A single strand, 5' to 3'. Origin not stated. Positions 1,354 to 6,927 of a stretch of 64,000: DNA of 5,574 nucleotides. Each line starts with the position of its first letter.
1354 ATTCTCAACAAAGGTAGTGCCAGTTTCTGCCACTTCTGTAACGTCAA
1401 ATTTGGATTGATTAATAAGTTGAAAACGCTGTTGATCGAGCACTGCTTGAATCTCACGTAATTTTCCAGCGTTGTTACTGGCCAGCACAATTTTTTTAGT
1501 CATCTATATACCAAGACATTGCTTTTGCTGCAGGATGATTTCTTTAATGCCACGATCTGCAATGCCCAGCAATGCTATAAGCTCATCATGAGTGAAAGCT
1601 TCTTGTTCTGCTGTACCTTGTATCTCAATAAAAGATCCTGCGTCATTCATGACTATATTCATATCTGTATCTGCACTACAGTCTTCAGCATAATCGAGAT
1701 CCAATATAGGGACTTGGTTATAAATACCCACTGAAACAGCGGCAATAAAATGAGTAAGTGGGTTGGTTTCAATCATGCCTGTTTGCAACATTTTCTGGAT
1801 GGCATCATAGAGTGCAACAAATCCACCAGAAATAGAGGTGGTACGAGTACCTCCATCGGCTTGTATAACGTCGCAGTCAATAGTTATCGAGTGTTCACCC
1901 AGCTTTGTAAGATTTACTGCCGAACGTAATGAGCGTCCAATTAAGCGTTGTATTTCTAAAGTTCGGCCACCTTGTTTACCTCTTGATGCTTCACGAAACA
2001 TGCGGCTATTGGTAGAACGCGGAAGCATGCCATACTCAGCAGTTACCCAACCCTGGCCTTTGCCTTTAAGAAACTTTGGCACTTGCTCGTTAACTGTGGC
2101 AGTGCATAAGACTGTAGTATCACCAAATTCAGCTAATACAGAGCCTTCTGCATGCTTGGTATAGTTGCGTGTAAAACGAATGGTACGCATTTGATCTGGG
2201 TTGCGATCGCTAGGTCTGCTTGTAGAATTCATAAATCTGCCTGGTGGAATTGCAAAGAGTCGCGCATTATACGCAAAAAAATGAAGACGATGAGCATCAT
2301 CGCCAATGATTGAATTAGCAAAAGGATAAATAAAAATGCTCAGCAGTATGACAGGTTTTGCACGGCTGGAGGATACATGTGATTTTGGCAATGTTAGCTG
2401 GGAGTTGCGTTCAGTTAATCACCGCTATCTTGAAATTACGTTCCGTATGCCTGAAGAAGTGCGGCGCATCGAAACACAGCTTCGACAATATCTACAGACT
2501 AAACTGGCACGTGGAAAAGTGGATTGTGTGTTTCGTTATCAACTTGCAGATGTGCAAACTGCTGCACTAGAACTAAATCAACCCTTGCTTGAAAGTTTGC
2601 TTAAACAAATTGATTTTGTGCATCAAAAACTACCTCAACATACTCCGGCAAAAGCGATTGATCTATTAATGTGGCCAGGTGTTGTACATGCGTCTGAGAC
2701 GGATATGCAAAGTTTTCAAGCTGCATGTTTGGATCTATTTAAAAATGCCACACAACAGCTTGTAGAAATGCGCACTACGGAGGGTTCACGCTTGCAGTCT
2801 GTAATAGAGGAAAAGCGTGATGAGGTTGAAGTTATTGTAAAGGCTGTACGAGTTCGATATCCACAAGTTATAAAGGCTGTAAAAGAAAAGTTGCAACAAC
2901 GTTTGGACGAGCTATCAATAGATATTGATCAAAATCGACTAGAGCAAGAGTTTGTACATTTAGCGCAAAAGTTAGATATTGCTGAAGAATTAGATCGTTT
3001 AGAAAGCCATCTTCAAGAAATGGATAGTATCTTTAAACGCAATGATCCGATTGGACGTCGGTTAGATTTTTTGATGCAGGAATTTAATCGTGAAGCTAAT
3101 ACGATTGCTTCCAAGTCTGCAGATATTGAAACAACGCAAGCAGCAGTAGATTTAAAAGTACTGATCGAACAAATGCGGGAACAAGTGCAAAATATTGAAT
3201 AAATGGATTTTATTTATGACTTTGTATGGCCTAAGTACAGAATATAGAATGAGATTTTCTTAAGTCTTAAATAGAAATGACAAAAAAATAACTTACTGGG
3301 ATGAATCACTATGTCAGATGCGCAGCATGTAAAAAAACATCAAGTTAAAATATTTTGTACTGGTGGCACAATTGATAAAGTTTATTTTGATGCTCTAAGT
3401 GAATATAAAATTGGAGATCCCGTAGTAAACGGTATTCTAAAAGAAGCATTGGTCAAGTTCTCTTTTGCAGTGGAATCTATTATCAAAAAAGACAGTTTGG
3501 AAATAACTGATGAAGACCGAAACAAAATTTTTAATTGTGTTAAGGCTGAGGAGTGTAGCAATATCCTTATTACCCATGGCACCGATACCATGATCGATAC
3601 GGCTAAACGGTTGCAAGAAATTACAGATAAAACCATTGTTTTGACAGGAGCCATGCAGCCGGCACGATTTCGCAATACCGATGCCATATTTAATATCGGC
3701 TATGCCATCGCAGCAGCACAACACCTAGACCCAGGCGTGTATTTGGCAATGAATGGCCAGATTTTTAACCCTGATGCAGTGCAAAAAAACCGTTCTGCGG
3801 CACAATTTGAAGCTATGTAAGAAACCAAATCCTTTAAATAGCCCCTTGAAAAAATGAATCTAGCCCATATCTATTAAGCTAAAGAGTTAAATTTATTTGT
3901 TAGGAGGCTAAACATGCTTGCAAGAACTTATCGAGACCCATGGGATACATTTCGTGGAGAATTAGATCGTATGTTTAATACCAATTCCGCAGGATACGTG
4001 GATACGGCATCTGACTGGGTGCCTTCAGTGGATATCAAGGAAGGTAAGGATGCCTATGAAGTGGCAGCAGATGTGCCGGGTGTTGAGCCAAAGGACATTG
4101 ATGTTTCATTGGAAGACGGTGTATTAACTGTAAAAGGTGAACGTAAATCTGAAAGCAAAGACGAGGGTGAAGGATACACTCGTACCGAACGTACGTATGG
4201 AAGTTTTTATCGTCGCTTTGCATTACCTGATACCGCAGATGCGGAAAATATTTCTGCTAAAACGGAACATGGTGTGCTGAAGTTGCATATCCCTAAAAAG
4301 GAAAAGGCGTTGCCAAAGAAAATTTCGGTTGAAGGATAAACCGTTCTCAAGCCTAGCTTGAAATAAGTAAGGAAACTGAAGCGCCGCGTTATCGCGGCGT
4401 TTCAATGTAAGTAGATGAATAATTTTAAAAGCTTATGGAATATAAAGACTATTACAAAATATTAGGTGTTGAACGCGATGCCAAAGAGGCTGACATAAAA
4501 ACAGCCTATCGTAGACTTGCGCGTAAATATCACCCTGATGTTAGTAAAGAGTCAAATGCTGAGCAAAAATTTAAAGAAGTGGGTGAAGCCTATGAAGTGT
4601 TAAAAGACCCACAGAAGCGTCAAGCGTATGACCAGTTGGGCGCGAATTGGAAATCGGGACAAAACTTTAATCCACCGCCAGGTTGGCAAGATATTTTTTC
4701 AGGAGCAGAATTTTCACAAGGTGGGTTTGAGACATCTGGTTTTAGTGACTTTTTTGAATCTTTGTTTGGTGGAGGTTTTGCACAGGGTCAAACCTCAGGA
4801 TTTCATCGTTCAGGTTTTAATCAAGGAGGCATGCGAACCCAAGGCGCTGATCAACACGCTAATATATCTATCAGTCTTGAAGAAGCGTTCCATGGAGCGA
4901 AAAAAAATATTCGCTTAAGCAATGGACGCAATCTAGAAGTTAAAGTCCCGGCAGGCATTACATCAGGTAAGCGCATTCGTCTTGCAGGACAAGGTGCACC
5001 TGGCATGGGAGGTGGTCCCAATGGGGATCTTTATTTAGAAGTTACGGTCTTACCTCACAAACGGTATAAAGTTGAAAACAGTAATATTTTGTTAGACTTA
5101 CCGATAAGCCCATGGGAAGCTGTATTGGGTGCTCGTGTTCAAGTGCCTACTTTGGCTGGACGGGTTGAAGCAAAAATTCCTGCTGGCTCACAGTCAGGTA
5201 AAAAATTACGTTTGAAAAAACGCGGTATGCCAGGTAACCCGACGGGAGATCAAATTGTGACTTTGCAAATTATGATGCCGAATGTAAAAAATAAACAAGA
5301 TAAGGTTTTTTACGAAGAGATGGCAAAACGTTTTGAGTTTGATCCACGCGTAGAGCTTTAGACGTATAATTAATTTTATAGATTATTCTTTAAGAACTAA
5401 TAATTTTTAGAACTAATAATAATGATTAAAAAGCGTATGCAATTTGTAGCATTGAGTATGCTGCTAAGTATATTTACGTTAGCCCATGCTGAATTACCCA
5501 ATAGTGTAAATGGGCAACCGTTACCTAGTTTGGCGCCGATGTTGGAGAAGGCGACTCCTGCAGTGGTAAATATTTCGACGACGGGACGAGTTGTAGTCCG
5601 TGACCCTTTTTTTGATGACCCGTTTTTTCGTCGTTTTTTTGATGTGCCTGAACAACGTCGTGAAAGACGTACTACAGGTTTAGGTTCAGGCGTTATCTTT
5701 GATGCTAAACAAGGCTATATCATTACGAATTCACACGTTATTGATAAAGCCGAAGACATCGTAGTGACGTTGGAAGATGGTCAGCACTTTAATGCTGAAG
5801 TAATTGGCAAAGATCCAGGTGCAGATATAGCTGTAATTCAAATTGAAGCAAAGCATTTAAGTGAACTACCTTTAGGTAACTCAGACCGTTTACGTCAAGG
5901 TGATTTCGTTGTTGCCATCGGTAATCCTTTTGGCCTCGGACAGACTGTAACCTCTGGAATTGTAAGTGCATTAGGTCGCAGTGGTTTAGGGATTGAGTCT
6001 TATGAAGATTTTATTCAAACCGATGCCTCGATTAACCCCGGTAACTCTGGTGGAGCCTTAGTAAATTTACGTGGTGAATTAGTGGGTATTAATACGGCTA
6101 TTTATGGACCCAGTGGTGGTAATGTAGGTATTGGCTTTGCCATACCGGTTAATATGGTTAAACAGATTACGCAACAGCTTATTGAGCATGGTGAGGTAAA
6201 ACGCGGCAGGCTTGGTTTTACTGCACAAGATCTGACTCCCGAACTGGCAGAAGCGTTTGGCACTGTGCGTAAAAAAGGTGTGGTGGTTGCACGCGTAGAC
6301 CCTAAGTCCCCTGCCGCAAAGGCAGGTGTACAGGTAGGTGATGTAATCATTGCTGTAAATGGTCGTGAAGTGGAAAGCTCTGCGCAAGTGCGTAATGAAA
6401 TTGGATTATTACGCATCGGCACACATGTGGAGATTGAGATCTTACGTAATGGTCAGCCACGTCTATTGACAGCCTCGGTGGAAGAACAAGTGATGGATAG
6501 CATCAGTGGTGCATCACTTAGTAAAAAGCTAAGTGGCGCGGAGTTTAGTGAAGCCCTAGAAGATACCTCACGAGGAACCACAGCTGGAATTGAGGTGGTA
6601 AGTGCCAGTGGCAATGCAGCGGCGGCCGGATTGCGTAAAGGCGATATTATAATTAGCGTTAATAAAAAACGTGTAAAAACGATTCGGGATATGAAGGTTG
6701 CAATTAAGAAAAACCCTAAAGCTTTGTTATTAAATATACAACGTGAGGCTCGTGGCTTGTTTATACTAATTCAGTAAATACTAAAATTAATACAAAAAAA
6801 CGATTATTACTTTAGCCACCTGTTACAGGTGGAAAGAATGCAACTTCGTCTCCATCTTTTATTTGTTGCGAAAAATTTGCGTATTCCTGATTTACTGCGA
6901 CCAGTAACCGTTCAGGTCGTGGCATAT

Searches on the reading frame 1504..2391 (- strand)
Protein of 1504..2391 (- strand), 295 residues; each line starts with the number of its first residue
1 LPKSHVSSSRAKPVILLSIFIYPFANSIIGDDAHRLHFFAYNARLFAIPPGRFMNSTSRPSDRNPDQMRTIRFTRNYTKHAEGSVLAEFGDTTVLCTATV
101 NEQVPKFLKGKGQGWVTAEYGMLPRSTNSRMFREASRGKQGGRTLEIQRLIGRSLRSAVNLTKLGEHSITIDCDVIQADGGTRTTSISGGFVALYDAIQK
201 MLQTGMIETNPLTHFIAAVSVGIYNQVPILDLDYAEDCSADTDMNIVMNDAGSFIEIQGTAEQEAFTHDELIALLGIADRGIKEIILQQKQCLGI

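Call 46: search_protein_families(library=pfam, proteins=[window:1504-2391:-], max_evalue=0.001)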
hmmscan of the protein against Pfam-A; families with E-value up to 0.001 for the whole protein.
window:1504-2391:- (295 aa): 2 families
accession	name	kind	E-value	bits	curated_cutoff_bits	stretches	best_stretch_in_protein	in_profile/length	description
PF01138.27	RNase_PH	-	1.2e-27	97.3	25.5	1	67-197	1-127/130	3' exoribonuclease family, domain 1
PF03725.20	RNase_PH_C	-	5.8e-10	39.4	20.8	1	214-278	1-64/67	3' exoribonuclease family, domain 2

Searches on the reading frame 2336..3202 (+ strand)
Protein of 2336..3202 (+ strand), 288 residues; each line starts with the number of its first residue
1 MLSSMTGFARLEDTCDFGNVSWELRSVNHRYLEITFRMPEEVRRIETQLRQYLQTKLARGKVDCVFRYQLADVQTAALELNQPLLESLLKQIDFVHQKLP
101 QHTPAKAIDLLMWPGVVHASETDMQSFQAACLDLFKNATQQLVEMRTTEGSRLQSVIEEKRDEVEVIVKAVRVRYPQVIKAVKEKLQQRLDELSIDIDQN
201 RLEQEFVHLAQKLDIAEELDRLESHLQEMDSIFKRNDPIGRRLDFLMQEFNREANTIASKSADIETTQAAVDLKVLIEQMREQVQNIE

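Call 46: search_protein_families(library=pfam, proteins=[window:2336-3202:+], max_evalue=0.001)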
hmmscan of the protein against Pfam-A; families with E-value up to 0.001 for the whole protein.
window:2336-3202:+ (288 aa): 2 families
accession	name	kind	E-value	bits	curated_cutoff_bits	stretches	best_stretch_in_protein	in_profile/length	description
PF08340.16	YicC-like_C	-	2e-42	144.5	27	1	173-288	3-120/120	Endoribonuclease YicC-like, C-terminal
PF03755.18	YicC-like_N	-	7.8e-42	143.7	25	1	3-154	2-155/156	Endoribonuclease YicC-like, N-terminal region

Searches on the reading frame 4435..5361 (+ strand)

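Call 46: search_protein_families(library=pfam, proteins=[window:4435-5361:+], max_evalue=0.001)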
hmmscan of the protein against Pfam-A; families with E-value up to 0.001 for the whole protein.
window:4435-5361:+ (308 aa): 2 families
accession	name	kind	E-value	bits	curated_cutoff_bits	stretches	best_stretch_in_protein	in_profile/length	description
PF01556.23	DnaJ_C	-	1e-44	152.7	26.6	1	141-282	2-152/152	DnaJ C terminal domain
PF00226.36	DnaJ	-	1.6e-26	92.6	27.8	1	5-66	1-63/63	DnaJ domain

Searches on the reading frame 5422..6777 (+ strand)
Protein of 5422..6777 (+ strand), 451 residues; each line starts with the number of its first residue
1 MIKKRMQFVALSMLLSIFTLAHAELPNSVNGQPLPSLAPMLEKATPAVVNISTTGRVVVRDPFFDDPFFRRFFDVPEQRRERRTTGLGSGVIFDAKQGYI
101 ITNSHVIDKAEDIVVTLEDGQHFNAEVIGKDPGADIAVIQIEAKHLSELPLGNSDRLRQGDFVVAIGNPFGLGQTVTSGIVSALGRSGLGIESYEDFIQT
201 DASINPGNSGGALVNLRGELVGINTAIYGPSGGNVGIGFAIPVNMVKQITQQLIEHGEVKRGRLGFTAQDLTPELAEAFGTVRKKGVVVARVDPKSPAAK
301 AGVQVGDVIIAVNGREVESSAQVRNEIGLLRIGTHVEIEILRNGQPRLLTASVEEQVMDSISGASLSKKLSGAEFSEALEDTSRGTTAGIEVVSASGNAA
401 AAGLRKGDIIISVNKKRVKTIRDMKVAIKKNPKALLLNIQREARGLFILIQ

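Call 46: search_protein_families(library=pfam, proteins=[window:5422-6777:+], max_evalue=0.001)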
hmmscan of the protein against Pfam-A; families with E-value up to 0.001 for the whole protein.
window:5422-6777:+ (451 aa): 8 families
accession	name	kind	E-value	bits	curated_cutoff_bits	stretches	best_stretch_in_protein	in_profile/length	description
PF13365.12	Trypsin_2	-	7.5e-34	118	27.6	1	88-223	1-144/144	Trypsin-like peptidase domain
PF13180.12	PDZ_2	-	9.8e-24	83.9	27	2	263-351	2-78/80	PDZ domain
PF00089.32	Trypsin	-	1e-21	78.2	20.6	1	90-248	29-218/220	Trypsin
PF00595.29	PDZ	-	1.1e-21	77.4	23.2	2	256-340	5-80/81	PDZ domain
PF17820.7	PDZ_6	-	2.1e-20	72.6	27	2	288-340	1-52/54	PDZ domain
PF14685.13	PDZ_Tricorn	-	9.7e-07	29.1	25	0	294-326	29-63/88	Tricorn protease PDZ domain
PF21558.3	Pept_S41_N_bact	-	0.00017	21.8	27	0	294-319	11-36/87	Bacteroidetes, Peptidase, S41 family, N-terminal domain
PF19805.5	DUF6288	-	0.00075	19.2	26.3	0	288-328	4-44/402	Family of unknown function (DUF6288)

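Call 49: find_encoding_contigs(protein=window:5422-6774:+, flank=1000, max_places=3)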
Protein window:5422-6774:+ (451 aa): no gene with exactly this product is on record in the collection.

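Call 68: find_homologous_proteins(query=window:5422-6774:+, max_evalue=1e-50)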
Query window:5422-6774:+ (451 aa): 8000 proteins with E <= 1e-50 among 8000 candidates; the best 120 are listed.
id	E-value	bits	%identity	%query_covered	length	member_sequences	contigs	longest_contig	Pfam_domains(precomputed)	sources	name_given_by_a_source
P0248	1.1e-281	952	100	99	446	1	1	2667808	PF14685.15,PF13365.13,PF17820.8,PF00595.30,PF13180.13,PF00089.33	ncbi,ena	-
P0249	1.5e-243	826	85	100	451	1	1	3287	PF14685.15,PF13365.13,PF17820.8,PF00595.30,PF13180.13,PF00089.33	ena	-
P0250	5.7e-242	821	86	100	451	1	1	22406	PF14685.15,PF13365.13,PF17820.8,PF00595.30,PF13180.13,PF00089.33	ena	-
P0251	3.9e-241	818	86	100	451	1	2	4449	PF13365.13,PF17820.8,PF00595.30,PF13180.13,PF00089.33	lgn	-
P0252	1.2e-240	817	85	100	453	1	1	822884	PF04495.21,PF14685.15,PF13365.13,PF12812.14,PF17820.8,PF00595.30,PF13180.13,PF00089.33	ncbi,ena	-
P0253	6.4e-238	808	84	100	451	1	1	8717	PF13365.13,PF17820.8,PF00595.30,PF13180.13,PF00089.33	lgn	-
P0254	7.2e-236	801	83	99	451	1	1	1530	PF14685.15,PF13365.13,PF17820.8,PF00595.30,PF13180.13,PF00089.33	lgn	-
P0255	1.5e-235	800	82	100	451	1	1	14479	PF14685.15,PF13365.13,PF17820.8,PF00595.30,PF13180.13,PF00089.33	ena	-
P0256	1.6e-235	800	82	100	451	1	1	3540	PF14685.15,PF13365.13,PF17820.8,PF00595.30,PF13180.13,PF00089.33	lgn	-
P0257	2.3e-235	799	82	100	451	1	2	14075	PF14685.15,PF13365.13,PF17820.8,PF00595.30,PF13180.13,PF00089.33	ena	-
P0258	2.4e-235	799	82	100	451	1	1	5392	PF14685.15,PF13365.13,PF17820.8,PF00595.30,PF13180.13,PF00089.33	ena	-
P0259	4.5e-235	798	82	100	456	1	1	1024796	PF13365.13,PF17820.8,PF00595.30,PF13180.13,PF00089.33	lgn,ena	-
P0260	4.9e-235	798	82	100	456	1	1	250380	PF13365.13,PF17820.8,PF00595.30,PF13180.13,PF00089.33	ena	-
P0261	6.0e-235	798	82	100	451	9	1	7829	PF14685.15,PF13365.13,PF17820.8,PF00595.30,PF13180.13,PF00089.33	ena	-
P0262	7.1e-235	798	83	100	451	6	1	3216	PF14685.15,PF13365.13,PF17820.8,PF00595.30,PF13180.13,PF00089.33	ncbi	-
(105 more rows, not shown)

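Call 69: find_encoding_contigs(protein=P0248, flank=1000, max_places=2)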
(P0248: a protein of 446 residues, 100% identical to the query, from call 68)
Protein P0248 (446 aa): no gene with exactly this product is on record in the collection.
